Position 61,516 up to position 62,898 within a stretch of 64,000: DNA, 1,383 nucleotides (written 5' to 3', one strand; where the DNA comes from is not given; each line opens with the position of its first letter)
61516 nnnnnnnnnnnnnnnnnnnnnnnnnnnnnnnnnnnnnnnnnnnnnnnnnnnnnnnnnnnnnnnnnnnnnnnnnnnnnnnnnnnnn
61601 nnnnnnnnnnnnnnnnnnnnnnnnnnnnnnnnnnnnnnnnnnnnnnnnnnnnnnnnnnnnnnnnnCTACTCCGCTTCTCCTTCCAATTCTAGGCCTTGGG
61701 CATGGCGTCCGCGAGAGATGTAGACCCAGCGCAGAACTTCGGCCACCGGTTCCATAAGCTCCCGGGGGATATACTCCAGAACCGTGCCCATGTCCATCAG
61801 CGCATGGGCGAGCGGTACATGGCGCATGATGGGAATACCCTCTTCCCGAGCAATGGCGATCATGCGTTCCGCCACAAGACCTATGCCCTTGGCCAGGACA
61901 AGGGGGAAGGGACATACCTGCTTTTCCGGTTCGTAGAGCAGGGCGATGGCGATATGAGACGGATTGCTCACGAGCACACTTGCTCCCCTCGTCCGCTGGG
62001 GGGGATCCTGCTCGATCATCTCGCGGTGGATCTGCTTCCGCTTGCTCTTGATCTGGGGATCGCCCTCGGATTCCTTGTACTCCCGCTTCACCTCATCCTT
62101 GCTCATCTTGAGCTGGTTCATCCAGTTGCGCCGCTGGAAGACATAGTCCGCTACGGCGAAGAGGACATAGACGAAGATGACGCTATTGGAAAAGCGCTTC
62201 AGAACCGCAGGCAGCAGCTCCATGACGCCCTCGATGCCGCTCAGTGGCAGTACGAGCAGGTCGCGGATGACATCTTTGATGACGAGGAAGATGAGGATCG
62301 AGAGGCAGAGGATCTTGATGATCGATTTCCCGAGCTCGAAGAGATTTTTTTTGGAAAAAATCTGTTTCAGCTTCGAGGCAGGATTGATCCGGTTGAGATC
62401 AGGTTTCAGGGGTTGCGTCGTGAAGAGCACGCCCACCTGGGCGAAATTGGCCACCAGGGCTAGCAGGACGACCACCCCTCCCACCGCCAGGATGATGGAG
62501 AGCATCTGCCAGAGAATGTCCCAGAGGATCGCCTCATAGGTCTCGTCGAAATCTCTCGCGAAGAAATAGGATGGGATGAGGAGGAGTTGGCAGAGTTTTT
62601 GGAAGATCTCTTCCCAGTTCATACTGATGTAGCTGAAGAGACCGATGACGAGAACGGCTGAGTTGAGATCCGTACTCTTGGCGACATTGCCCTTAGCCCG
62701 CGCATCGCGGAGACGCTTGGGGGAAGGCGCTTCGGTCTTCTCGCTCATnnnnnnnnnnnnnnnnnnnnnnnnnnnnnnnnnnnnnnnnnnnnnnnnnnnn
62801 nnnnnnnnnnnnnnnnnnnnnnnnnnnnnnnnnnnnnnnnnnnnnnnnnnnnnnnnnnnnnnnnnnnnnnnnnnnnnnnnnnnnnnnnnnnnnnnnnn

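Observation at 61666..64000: Isolated injectisome-type sctS-sctT-sctU operon embedded among housekeeping genes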

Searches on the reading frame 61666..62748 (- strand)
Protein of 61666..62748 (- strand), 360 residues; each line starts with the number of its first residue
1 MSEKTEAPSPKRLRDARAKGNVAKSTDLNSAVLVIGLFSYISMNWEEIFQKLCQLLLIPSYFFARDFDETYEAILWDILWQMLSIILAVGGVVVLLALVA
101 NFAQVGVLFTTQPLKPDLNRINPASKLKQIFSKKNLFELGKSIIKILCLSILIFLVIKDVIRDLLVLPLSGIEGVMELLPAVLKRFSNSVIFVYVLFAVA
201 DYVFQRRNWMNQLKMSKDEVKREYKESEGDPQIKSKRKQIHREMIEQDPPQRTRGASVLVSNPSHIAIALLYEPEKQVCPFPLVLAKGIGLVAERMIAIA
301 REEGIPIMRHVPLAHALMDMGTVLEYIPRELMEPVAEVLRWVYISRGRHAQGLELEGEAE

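Call 3: search_protein_families(library=pfam, proteins=[window:61666-62748:-], max_evalue=0.01)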
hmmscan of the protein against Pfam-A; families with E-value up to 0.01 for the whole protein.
window:61666-62748:- (360 aa): 1 family
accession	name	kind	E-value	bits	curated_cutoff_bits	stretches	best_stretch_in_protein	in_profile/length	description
PF01312.24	Bac_export_2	-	1.1e-105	354.1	24.4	1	3-342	2-335/335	FlhB HrpN YscU SpaS Family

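Call 4: search_protein_families(library=ncbifam, proteins=[window:61666-62748:-], max_evalue=0.01)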
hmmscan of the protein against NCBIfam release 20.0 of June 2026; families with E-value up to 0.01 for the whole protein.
window:61666-62748:- (360 aa): 9 families
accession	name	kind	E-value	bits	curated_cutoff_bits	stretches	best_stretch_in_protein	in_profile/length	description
TIGR01404.2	FlhB_rel_III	equivalog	7.2e-115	384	358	1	3-342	1-338/341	type III secretion system export apparatus subunit SctU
TIGR00328.1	flhB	equivalog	1.3e-90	304.2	349.25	1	3-345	2-344/348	flagellar biosynthesis protein FlhB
NF009364.0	PRK12721.1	equivalog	7.6e-89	298.3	381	1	1-342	1-340/352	EscU/YscU/HrcU family type III secretion system export apparatus switch protein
NF004950.0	PRK06298.1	equivalog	5.1e-80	269.3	434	1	1-343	1-342/360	type III secretion system protein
NF009411.0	PRK12772.1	equivalog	6.4e-76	256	739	1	2-344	263-605/610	fused FliR family export protein/FlhB family type III secretion system protein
NF006017.0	PRK08156.1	equivalog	4.6e-55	187.3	394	1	1-342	1-335/367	EscU/YscU/HrcU family type III secretion system export apparatus switch protein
NF009117.0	PRK12468.1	equivalog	2.5e-46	158.2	712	1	3-346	8-351/386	flagellar biosynthesis protein FlhB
NF009412.0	PRK12773.1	equivalog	2.6e-41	141.5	886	1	4-339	303-639/649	flagellar biosynthesis protein FlhB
TIGR00789.1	flhB_rel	hypoth_equivalog_domain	8.8e-13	48.3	117.35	1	266-343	4-78/84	FlhB-like flagellar biosynthesis protein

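Call 11: find_encoding_contigs(protein=window:61666-62748:-, flank=10000, max_places=6)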
Protein window:61666-62748:- (360 aa): no gene with exactly this product is on record in the collection.

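Call 13: find_homologous_proteins(query=window:61666-62748:-)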
Query window:61666-62748:- (360 aa): 1504 proteins with E <= 0.001 among 8000 candidates; the best 120 are listed.
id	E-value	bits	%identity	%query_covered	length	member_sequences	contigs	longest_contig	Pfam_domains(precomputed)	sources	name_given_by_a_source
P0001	3.7e-217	738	92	100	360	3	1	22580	PF01312.25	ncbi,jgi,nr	ncbi:MAG: type III secretion system export apparatus subunit SctU [Puniceicoccales bacterium]|jgi:ty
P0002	5.1e-197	672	83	100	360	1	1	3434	PF01312.25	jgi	jgi:type III secretion protein U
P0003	7.4e-193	658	80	100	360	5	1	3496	PF01312.25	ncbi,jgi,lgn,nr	ncbi:MAG: type III secretion system export apparatus subunit SctU [Puniceicoccales bacterium]|jgi:ty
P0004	4.2e-190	649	80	100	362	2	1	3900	PF01312.25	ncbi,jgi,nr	ncbi:MAG: type III secretion system export apparatus subunit SctU [Puniceicoccales bacterium]|jgi:ty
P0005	5.4e-142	491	60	99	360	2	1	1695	PF01312.25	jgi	jgi:type III secretion protein U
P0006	3.9e-137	475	59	100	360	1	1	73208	PF01312.25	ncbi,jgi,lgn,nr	ncbi:MAG: type III secretion system export apparatus subunit SctU [Puniceicoccales bacterium]|jgi:ty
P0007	3.4e-132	459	59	99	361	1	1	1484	PF01312.25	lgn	-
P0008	2.3e-130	453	56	99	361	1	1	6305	PF01312.25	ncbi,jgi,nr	ncbi:MAG: type III secretion system export apparatus subunit SctU [Puniceicoccales bacterium]|jgi:ty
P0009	4.6e-129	449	56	99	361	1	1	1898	PF01312.25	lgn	-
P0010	1.4e-128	447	56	99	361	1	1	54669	PF01312.25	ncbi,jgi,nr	ncbi:MAG: type III secretion system export apparatus subunit SctU [Puniceicoccales bacterium]|jgi:ty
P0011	9.9e-128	444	56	100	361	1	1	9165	PF01312.25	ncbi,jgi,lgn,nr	ncbi:MAG: type III secretion system export apparatus subunit SctU [Puniceicoccales bacterium]|jgi:ty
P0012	2.3e-127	443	57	99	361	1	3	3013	PF01312.25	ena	-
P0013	3.2e-127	443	56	99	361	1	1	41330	PF01312.25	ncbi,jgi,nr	ncbi:MAG: type III secretion system export apparatus subunit SctU [Puniceicoccales bacterium]|jgi:ty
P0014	8.0e-127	441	57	95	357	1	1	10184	PF01312.25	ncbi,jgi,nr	ncbi:MAG: type III secretion system export apparatus subunit SctU [Puniceicoccales bacterium]|jgi:ty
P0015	1.4e-126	441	58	95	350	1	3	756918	PF01312.25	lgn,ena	-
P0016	1.5e-126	440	54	99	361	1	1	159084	PF01312.25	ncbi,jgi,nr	ncbi:MAG: type III secretion system export apparatus subunit SctU [Puniceicoccales bacterium]|jgi:ty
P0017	1.5e-126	440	55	99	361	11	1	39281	PF01312.25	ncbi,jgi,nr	ncbi:MAG: type III secretion system export apparatus subunit SctU [Puniceicoccales bacterium]|jgi:ty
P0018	1.8e-126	440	58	95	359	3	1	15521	PF01312.25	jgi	jgi:type III secretion protein U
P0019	2.4e-126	440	53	99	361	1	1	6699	PF01312.25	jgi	jgi:type III secretion protein U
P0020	2.7e-126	440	54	99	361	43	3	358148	PF01312.25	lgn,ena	-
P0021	3.3e-126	439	57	98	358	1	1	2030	PF01312.25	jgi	jgi:type III secretion protein U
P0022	6.3e-126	438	57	95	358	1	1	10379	PF01312.25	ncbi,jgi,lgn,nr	ncbi:MAG: type III secretion system export apparatus subunit SctU [Puniceicoccales bacterium]|jgi:ty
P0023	6.5e-126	438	56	100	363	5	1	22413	PF01312.25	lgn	-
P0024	1.0e-125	438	54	99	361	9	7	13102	PF01312.25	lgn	-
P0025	2.2e-125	437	56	98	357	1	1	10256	PF01312.25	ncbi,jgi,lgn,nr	ncbi:MAG: type III secretion system export apparatus subunit SctU [Puniceicoccales bacterium]|jgi:ty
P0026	2.8e-125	436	58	95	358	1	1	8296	PF01312.25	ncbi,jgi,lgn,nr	ncbi:MAG: type III secretion system export apparatus subunit SctU [Puniceicoccales bacterium]|jgi:ty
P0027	3.7e-125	436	56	100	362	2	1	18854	PF01312.25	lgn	-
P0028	4.3e-125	436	56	100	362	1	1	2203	PF01312.25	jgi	jgi:type III secretion protein U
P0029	4.3e-125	436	56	100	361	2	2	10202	PF01312.25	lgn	-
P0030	7.0e-125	435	55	99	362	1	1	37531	PF01312.25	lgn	-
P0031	3.5e-124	433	57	95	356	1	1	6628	PF01312.25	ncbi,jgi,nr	ncbi:MAG: type III secretion system export apparatus subunit SctU [Puniceicoccales bacterium]|jgi:ty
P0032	7.2e-124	432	55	98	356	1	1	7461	PF01312.25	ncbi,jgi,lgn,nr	ncbi:MAG: type III secretion system export apparatus subunit SctU [Puniceicoccales bacterium]|jgi:ty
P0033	1.7e-123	430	56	98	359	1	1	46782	PF01312.25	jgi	jgi:type III secretion protein U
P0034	2.3e-123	430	55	100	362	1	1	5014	PF01312.25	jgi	jgi:type III secretion protein U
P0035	2.6e-123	430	53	99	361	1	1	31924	PF01312.25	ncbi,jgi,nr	ncbi:MAG: type III secretion system export apparatus subunit SctU [Puniceicoccales bacterium]|jgi:ty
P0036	3.0e-123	430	54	100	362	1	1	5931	PF01312.25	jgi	jgi:type III secretion protein U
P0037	3.8e-123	429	55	98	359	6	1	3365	PF01312.25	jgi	jgi:type III secretion protein U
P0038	6.2e-123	429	54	100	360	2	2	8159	PF01312.25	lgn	-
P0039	7.9e-123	428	57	95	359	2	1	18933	PF01312.25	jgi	jgi:type III secretion protein U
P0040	3.6e-122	426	54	99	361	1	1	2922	PF01312.25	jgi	jgi:type III secretion protein U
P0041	5.8e-122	425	56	98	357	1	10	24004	PF01312.25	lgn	-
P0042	2.3e-121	423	55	95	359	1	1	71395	PF01312.25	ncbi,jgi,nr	ncbi:MAG: type III secretion system export apparatus subunit SctU [Puniceicoccales bacterium]|jgi:ty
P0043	3.8e-121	423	55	98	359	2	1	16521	PF01312.25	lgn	-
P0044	3.9e-121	423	55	98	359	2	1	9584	PF01312.25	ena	-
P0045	1.2e-120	421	52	99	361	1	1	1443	PF01312.25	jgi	jgi:type III secretion protein U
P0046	1.3e-120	421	54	100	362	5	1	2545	PF01312.25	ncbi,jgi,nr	ncbi:MAG: type III secretion system export apparatus subunit SctU [Puniceicoccales bacterium]|jgi:ty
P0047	2.0e-119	417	54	98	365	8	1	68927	PF01312.25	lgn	-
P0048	2.4e-119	417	56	97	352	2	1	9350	PF01312.25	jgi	jgi:type III secretion protein U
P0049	2.8e-119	417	56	95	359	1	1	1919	PF01312.25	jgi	jgi:type III secretion protein U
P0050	1.3e-118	414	53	99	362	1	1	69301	PF01312.25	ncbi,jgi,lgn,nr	ncbi:MAG: type III secretion system export apparatus subunit SctU [Puniceicoccales bacterium]|jgi:ty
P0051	8.4e-118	412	52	98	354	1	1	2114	PF01312.25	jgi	jgi:type III secretion protein U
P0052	8.9e-118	412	53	98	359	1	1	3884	PF01312.25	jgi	jgi:type III secretion protein U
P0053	1.9e-117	411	52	98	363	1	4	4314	PF01312.25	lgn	-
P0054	9.2e-115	402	52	95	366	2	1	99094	PF01312.25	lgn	-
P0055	1.3e-113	398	52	97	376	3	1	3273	PF01312.25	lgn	-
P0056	2.2e-111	391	51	99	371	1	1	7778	PF01312.25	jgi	jgi:type III secretion protein U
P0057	2.7e-110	387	55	89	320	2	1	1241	PF01312.25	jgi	jgi:type III secretion protein U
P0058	1.2e-109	385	50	99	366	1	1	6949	PF01312.25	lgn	-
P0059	1.2e-109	385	51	94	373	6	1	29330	PF01312.25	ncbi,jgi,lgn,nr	ncbi:MAG: type III secretion system export apparatus subunit SctU [Puniceicoccales bacterium]|jgi:ty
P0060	7.3e-109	382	48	99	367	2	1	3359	PF01312.25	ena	-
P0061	2.4e-108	381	49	95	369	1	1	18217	PF01312.25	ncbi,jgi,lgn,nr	ncbi:MAG: type III secretion system export apparatus subunit SctU [Puniceicoccales bacterium]|jgi:ty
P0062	1.9e-107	378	49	100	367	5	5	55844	PF01312.25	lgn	-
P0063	4.2e-107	377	49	99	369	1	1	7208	PF01312.25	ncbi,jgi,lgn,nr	ncbi:MAG: type III secretion system export apparatus subunit SctU [Puniceicoccales bacterium]|jgi:ty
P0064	1.2e-106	375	48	99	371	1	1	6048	PF01312.25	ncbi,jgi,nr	ncbi:MAG: type III secretion system export apparatus subunit SctU [Puniceicoccales bacterium]|jgi:ty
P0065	1.9e-106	374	50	95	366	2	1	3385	PF01312.25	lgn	-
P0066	2.3e-106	374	49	94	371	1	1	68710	PF01312.25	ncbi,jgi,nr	ncbi:MAG: type III secretion system export apparatus subunit SctU [Puniceicoccales bacterium]|jgi:ty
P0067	2.8e-106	374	49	99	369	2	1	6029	PF01312.25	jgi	jgi:type III secretion protein U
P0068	7.3e-106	372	47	99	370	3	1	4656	PF01312.25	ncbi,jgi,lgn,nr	ncbi:MAG: type III secretion system export apparatus subunit SctU [Puniceicoccales bacterium]|jgi:ty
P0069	1.6e-105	371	50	94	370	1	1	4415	PF01312.25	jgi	jgi:type III secretion protein U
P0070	2.2e-105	371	49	94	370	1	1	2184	PF01312.25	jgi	jgi:type III secretion protein U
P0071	3.0e-105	370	49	95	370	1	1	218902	PF01312.25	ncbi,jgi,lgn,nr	ncbi:MAG: type III secretion system export apparatus subunit SctU [Puniceicoccales bacterium]|jgi:ty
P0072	1.5e-104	368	47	94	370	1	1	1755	PF01312.25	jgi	jgi:type III secretion protein U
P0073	6.4e-100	353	48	99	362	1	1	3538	PF01312.25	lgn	-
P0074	2.7e-99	351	48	95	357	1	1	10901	PF01312.25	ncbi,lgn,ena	-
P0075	4.5e-99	350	48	95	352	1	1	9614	PF01312.25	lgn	-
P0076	5.5e-99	350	49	95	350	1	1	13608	PF01312.25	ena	-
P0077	1.0e-98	349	49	95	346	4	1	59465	PF01312.25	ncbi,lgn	-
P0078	1.0e-98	349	49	98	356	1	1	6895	PF01312.25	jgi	jgi:type III secretion protein U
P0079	2.6e-98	348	50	94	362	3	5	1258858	PF01312.25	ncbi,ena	-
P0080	4.7e-98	347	48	96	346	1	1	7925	PF01312.25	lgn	-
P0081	7.6e-98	346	49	95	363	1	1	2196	PF01312.25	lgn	-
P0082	2.9e-97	344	48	95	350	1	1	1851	PF01312.25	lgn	-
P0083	2.9e-97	344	47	95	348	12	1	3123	PF01312.25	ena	-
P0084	6.0e-97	343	47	95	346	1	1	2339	PF01312.25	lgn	-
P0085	7.4e-97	343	61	70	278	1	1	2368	PF01312.25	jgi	jgi:type III secretion protein U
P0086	8.9e-97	343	48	95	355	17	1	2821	PF01312.25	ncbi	-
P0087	2.1e-96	341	49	95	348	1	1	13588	PF01312.25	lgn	-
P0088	3.4e-96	341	46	95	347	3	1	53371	PF01312.25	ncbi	-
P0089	3.6e-96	341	45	99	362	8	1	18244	PF01312.25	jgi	jgi:type III secretion protein U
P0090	3.7e-96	341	48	95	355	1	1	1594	PF01312.25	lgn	-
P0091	4.7e-96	340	49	95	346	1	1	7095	PF01312.25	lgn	-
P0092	6.4e-96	340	50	97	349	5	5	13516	PF01312.25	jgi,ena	jgi:type III secretion protein U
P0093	1.1e-95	339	46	96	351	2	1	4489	PF01312.25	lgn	-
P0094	1.7e-95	338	49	97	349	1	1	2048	PF01312.25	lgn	-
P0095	1.9e-95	338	47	95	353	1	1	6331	PF01312.25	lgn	-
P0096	2.3e-95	338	48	95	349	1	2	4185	PF01312.25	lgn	-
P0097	2.3e-95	338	47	96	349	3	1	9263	PF01312.25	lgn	-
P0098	2.5e-95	338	48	95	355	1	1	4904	PF01312.25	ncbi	-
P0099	3.0e-95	338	50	95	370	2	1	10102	PF01312.25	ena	-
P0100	5.5e-95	337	48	95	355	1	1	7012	PF01312.25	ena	-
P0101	7.3e-95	336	47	95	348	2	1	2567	PF01312.25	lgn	-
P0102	8.1e-95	336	48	95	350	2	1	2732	PF01312.25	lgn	-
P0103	9.2e-95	336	48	95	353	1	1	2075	PF01312.25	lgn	-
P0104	1.8e-94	335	48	95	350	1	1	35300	PF01312.25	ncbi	ncbi:Yop proteins translocation protein U [Gammaproteobacteria bacterium]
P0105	2.4e-94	335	46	95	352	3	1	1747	PF01312.25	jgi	jgi:type III secretion protein U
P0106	2.7e-94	334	49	95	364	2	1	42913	PF01312.25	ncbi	ncbi:MAG: type III secretion system export apparatus subunit SctU [Verrucomicrobiota bacterium]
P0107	4.8e-94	334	47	95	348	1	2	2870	PF01312.25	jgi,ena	jgi:type III secretion protein U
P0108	5.1e-94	334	45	95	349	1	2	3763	PF01312.25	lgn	-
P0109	8.0e-94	333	46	95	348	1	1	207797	PF01312.25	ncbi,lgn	ncbi:MAG: type III secretion system export apparatus subunit SctU [Verrucomicrobiota bacterium]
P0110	1.1e-93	332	47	95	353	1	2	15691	PF01312.25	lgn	-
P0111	1.1e-93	332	48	95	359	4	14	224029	PF01312.25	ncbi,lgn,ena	-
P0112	1.2e-93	332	46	95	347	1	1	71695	PF01312.25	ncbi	ncbi:type III secretion system export apparatus subunit SctU [Desulfothermus sp.]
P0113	1.4e-93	332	47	95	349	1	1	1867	PF01312.25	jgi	jgi:type III secretion protein U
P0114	1.4e-93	332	46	100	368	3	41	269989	PF01312.25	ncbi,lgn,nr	ncbi:MAG: type III secretion system export apparatus subunit SctU [Verrucomicrobiales bacterium]|nr:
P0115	1.6e-93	332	48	95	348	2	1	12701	PF01312.25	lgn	-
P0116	1.7e-93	332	47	95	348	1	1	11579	PF01312.25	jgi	-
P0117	2.6e-93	331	46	95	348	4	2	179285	PF01312.25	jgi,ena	-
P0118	2.7e-93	331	46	95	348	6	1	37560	PF01312.25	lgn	-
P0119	3.1e-93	331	48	95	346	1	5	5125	PF01312.25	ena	-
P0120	3.4e-93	331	47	95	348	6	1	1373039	PF01312.25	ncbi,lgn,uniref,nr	ncbi:type III secretion system export apparatus subunit SctU [Prosthecobacter vanneervenii]|uniref:T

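Call 14: find_encoding_contigs(protein=P0001, flank=10000, max_places=3)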
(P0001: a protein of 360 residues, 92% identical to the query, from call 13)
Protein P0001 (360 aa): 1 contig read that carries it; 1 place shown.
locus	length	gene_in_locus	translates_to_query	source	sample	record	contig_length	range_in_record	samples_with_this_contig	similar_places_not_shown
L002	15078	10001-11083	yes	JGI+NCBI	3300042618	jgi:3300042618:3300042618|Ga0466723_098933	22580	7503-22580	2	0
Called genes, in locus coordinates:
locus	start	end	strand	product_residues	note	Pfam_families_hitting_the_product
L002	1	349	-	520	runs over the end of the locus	-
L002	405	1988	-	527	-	-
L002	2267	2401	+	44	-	-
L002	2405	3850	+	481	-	PF02934:GatB_N, PF02637:GatB_Yqey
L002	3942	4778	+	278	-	PF01026:TatD_DNase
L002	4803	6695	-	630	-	-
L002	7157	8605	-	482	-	-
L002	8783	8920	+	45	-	-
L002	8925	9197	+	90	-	PF01313:Bac_export_3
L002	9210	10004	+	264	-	PF01311:Bac_export_1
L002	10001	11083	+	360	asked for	PF01312:Bac_export_2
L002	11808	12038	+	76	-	-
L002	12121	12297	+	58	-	-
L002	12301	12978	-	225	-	PF00574:CLP_protease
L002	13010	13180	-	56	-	-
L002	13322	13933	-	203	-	-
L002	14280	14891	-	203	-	-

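Call 15: find_encoding_contigs(protein=P0006, flank=10000, max_places=3)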
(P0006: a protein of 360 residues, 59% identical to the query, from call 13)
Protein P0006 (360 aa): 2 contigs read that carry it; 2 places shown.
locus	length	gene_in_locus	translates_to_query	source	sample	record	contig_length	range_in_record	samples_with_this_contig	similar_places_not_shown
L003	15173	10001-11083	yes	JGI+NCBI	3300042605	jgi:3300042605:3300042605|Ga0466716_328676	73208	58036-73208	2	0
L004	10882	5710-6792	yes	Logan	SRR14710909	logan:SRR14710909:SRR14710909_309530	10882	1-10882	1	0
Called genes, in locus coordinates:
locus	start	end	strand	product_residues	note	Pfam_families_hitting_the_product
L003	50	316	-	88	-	PF01649:Ribosomal_S20p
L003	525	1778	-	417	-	PF08323:Glyco_transf_5, PF00534:Glycos_transf_1, PF13692:Glyco_trans_1_4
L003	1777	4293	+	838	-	PF01432:Peptidase_M3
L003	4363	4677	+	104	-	PF00829:Ribosomal_L21p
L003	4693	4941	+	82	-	PF01016:Ribosomal_L27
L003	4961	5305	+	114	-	PF01219:DAGK_prokar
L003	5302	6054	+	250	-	PF02591:Zn_ribbon_9 (weak)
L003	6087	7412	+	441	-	PF13393:tRNA-synt_His, PF00587:tRNA-synt_2b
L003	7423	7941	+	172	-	PF01883:FeS_assembly_P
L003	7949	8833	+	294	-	PF02739:5_3_exonuc_N, PF01367:5_3_exonuc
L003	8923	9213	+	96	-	-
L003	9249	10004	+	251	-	PF01311:Bac_export_1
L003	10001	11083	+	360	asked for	PF01312:Bac_export_2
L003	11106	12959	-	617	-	-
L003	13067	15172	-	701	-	?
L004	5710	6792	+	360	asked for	PF01312:Bac_export_2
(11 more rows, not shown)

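Call 16: find_encoding_contigs(protein=P0015, flank=10000, max_places=3)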
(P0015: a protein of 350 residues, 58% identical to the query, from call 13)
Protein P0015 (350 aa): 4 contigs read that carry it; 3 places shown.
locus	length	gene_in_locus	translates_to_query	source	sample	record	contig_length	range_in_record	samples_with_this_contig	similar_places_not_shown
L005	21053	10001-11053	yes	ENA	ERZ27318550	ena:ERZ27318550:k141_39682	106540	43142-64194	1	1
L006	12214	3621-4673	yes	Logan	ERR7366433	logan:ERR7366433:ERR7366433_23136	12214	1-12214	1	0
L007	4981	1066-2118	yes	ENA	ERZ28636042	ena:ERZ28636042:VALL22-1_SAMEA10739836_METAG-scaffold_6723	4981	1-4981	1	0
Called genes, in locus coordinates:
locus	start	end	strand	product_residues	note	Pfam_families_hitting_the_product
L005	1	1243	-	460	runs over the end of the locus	PF01225:Mur_ligase, PF08245:Mur_ligase_M, PF02875:Mur_ligase_C (weak)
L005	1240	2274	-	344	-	PF08545:ACP_syn_III, PF08541:ACP_syn_III_C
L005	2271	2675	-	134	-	-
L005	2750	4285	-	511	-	PF02874:ATP-synt_ab_N, PF00006:ATP-synt_ab, PF00306:ATP-synt_ab_C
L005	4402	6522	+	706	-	-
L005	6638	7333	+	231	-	PF01746:tRNA_m1G_MT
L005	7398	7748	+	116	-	PF01245:Ribosomal_L19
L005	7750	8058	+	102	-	PF04347:FliO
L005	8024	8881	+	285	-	PF17827:PrmC_N, PF05175:MTS, PF06325:PrmA, PF02390:Methyltransf_4, PF13847:Methyltransf_31, PF08241:Methyltransf_11, PF08242:Methyltransf_12, PF13649:Methyltransf_25, +6 more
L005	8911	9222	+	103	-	PF01313:Bac_export_3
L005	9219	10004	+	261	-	PF01311:Bac_export_1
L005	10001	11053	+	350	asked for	PF01312:Bac_export_2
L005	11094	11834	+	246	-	PF01914:MarC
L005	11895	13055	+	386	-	PF03486:HI0933_like, PF13738:Pyr_redox_3 (faint), PF22780:HI0933_like_1st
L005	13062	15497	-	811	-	PF00521:DNA_topoisoIV, PF03989:DNA_gyraseA_C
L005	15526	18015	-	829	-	PF02518:HATPase_c, PF00204:DNA_gyraseB, PF01751:Toprim, PF00986:DNA_gyraseB_C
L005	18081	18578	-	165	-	PF05932:CesT (faint)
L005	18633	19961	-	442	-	PF03279:Lip_A_acyltrans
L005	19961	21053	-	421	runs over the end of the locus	PF00109:ketoacyl-synt, PF02801:Ketoacyl-synt_C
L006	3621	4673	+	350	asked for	PF01312:Bac_export_2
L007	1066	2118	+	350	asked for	PF01312:Bac_export_2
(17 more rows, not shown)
